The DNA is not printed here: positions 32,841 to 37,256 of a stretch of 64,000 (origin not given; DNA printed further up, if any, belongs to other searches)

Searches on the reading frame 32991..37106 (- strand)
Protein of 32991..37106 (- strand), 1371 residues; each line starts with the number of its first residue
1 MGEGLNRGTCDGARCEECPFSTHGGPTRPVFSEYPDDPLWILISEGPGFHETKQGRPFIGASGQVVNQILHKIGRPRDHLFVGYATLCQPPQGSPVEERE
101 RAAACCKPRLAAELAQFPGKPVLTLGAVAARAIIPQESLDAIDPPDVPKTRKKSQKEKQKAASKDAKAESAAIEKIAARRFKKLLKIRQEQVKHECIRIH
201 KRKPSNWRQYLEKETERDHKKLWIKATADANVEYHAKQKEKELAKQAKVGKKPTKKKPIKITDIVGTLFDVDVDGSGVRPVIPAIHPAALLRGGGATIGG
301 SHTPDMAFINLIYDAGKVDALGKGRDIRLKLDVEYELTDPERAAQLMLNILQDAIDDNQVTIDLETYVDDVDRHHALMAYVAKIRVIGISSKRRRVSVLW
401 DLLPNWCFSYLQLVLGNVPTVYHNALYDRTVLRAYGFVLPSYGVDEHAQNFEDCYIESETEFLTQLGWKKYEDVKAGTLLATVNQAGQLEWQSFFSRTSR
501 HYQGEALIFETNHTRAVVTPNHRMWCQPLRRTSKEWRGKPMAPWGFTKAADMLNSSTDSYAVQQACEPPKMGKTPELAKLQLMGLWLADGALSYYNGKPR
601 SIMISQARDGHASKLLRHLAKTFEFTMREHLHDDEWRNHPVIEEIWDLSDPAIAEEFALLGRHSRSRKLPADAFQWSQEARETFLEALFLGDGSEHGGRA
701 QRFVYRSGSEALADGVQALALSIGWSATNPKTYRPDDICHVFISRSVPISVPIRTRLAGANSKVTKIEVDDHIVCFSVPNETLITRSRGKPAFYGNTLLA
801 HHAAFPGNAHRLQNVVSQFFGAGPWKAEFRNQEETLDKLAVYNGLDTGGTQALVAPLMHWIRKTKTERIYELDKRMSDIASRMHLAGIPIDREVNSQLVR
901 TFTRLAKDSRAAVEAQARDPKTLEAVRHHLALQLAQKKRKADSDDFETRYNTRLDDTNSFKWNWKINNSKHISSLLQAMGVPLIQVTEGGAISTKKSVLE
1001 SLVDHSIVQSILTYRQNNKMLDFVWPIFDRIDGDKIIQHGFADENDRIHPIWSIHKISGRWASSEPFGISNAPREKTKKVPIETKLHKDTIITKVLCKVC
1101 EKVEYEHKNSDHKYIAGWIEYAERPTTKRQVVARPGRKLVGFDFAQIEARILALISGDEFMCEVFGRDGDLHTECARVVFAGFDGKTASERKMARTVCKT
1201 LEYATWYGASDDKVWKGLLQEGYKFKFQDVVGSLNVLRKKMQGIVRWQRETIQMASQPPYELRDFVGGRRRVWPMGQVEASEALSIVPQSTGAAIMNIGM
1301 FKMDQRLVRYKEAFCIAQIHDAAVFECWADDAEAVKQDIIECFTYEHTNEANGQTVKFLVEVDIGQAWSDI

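Call 6: search_protein_families(library=pfam, proteins=[window:32991-37106:-], max_evalue=0.001)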
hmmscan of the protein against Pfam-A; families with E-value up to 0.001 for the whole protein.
window:32991-37106:- (1371 aa): 3 families
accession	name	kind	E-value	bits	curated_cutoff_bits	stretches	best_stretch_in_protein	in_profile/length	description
PF00476.26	DNA_pol_A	-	2.8e-35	122.4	34.3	1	964-1369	30-380/381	DNA polymerase family A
PF03167.25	UDG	-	6e-14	52.8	24.3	1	31-139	1-103/141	Uracil DNA glycosylase superfamily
PF14528.11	LAGLIDADG_3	-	3.8e-06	27.5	22.5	0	683-732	5-55/82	LAGLIDADG-like domain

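Call 7: search_protein_families(library=phrogs, proteins=[window:32991-37106:-], max_evalue=0.001)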
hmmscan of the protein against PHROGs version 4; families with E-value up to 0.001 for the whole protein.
window:32991-37106:- (1371 aa): 6 families
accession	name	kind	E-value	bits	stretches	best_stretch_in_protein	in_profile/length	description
phrog_17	-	DNA, RNA and nucleotide metabolism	2.9e-49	169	1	797-1370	760-1232/1445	DNA polymerase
phrog_10285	-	DNA, RNA and nucleotide metabolism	6.5e-12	46.1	1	1130-1212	48-129/321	DNA polymerase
phrog_2573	-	DNA, RNA and nucleotide metabolism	2.7e-11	44.2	1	1128-1211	6-102/336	DNA polymerase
phrog_15971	-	DNA, RNA and nucleotide metabolism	4.1e-07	30.5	1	1132-1368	159-372/376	DNA polymerase I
phrog_85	-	DNA, RNA and nucleotide metabolism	9.3e-07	28.7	1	452-527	87-161/866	thymidylate synthase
phrog_24147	-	DNA, RNA and nucleotide metabolism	1.1e-06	29.8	1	1282-1371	4-92/93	DNA polymerase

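Call 12: search_dna_similar(query=window:32991-37106:-, collection=phages, mode=protein, max_evalue=1e-10)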
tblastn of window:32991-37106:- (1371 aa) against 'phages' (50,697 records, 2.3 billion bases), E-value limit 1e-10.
Records with a match: 97; places in all: 97; records where one place covers at least 80% of the query: 0.
Best place of each record, by identity: <60% 97.
By first word of the organism name: Mycobacterium 81; Prevotella 9; Pectobacterium 2; Gordonia 2; Caudoviricetes 2; Escherichia 1.
By host as written in the record: Mycobacterium smegmatis mc2 155 67; Mycobacterium smegmatis mc#155 10; Prevotella sp. 9; - 3; Pectobacterium sp. 2; Gordonia malaquae CON67 2; Mycobacterium smegmatius mc2 155 1; Mycobacterium sp. 1; and 2 more.
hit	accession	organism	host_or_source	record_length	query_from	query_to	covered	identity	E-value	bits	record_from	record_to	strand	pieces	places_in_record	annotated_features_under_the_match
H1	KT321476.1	Mycobacterium phage Zeenon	Mycobacterium smegmatis mc2 155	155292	453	803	26%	31.7%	5e-28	151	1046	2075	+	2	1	nucleotidyltransferase (x2)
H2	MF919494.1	Mycobacterium phage BeanWater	Mycobacterium smegmatis mc2 155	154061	453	803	26%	31.1%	2e-30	137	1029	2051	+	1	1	nucleotidyltransferase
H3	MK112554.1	Mycobacterium phage TinyTim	Mycobacterium smegmatis mc2 155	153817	453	803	26%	30.8%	1e-30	138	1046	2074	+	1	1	3: HNH endonuclease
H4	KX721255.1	Mycobacterium phage Yucca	Mycobacterium smegmatis mc2 155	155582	453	803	26%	30.8%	1e-30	138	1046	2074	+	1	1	nucleotidyltransferase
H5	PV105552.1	Mycobacterium phage Asterius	Mycobacterium smegmatis mc#155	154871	453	803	26%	30.8%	1e-30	138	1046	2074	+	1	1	3: nucleotidyl transferase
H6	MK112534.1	Mycobacterium phage Burrough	Mycobacterium smegmatis mc#155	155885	453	803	26%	30.8%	1e-30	138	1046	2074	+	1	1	3: nucleotidyltransferase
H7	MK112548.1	Mycobacterium phage McWolfish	Mycobacterium smegmatis mc2 155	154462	453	803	26%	30.8%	1e-30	138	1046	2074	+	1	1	3: HNH endonuclease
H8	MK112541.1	Mycobacterium phage Jessibeth14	Mycobacterium smegmatis mc2 155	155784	453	803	26%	30.8%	1e-30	138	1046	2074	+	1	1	3: HNH endonuclease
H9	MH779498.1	Mycobacterium phage Bread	Mycobacterium smegmatis mc2 155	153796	453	803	26%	30.8%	1e-30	138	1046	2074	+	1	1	3: nucleotidyltransferase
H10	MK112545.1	Mycobacterium phage Khaleesi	Mycobacterium smegmatis mc2 155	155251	453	803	26%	30.8%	1e-30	138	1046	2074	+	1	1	3: HNH endonuclease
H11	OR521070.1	Mycobacterium phage SrishMeg2525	Mycobacterium smegmatis mc#155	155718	453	803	26%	30.8%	1e-30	138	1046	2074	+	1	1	3: nucleotidyl transferase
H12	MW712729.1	Mycobacterium phage BananaFence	Mycobacterium smegmatis mc2 155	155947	453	803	26%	30.8%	1e-30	138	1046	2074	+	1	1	3: nucleotidyltransferase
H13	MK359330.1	Mycobacterium phage Iota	Mycobacterium smegmatis mc2 155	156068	453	803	26%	30.8%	1e-30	138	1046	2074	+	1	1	3: HNH endonuclease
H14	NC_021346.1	Mycobacterium phage Gizmo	Mycobacterium smegmatis mc2 155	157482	453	803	26%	30.8%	1e-30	138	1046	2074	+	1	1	3: nucleotidyltransferase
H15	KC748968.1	Mycobacterium phage Gizmo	Mycobacterium smegmatis mc2 155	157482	453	803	26%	30.8%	1e-30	138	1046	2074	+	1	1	3: nucleotidyltransferase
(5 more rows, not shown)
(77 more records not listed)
